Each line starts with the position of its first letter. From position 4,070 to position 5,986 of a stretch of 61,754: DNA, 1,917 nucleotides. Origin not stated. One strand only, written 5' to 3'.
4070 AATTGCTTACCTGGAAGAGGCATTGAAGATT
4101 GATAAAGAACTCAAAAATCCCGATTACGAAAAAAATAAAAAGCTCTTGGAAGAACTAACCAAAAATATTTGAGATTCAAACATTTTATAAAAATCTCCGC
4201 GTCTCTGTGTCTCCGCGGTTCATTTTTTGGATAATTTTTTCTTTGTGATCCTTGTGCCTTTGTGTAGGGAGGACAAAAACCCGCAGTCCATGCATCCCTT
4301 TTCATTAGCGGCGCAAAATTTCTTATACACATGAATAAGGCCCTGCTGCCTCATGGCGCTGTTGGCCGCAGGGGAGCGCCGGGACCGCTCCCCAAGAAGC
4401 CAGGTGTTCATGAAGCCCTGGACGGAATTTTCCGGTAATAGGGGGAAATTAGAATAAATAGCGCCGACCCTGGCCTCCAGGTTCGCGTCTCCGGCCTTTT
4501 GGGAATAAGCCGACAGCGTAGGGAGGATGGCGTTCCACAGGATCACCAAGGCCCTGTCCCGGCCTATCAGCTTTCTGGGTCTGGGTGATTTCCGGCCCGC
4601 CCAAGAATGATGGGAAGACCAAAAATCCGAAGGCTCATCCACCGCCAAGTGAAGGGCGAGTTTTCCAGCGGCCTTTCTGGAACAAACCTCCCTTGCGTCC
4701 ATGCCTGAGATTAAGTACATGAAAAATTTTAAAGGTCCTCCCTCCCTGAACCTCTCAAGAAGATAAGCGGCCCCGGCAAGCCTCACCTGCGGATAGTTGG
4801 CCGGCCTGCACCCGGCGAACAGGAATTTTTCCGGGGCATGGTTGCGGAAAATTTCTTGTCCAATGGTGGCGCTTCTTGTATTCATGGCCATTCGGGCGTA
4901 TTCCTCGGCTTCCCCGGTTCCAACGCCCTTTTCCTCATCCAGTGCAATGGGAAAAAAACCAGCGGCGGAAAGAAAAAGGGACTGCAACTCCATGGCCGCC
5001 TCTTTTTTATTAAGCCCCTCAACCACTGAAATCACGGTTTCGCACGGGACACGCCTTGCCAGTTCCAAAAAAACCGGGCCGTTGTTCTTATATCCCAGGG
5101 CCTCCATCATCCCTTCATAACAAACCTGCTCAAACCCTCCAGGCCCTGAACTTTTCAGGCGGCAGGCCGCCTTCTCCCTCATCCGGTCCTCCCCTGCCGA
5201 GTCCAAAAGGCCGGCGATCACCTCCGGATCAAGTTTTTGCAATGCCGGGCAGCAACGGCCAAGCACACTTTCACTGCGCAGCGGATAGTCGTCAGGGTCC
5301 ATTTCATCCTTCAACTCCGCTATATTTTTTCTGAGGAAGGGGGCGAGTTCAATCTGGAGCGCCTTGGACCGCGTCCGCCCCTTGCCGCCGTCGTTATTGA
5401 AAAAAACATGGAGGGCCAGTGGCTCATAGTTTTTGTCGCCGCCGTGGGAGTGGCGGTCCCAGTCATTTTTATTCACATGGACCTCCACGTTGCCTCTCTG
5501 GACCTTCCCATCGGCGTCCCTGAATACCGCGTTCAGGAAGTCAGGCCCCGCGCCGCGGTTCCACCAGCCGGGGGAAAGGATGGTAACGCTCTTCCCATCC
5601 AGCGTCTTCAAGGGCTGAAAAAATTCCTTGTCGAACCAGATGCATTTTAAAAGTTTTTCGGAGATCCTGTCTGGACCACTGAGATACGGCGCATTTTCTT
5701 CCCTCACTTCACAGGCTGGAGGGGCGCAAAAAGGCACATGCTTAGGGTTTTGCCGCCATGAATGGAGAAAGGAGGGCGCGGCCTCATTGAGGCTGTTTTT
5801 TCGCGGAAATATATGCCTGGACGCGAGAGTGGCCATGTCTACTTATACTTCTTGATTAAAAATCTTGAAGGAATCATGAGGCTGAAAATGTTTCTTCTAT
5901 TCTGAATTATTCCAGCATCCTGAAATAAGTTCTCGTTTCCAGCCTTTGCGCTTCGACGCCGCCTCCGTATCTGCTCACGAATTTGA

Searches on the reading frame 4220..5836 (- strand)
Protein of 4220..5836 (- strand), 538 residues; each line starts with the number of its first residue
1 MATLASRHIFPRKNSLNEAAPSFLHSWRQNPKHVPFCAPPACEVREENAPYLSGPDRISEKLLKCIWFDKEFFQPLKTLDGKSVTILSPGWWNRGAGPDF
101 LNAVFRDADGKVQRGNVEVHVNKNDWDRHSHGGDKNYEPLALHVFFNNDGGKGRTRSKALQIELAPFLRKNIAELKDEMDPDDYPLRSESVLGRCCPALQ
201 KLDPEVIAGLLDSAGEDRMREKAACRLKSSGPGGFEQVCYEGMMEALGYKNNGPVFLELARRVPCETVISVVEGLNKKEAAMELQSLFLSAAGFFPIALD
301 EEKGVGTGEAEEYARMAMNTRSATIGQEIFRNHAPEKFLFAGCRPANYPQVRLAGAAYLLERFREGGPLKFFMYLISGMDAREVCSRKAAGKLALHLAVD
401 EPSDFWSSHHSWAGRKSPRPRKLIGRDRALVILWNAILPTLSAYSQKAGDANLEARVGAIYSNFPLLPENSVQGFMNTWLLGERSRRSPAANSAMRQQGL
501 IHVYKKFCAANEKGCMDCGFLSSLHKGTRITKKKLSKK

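Call 73: search_protein_families(library=pfam, proteins=[window:4220-5836:-])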
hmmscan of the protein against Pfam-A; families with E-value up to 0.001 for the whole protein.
window:4220-5836:- (538 aa): 1 family
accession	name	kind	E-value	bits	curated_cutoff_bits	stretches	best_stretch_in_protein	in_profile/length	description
PF11013.13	DUF2851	-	4.9e-52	177.6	25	1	60-465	1-370/375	Protein of unknown function (DUF2851)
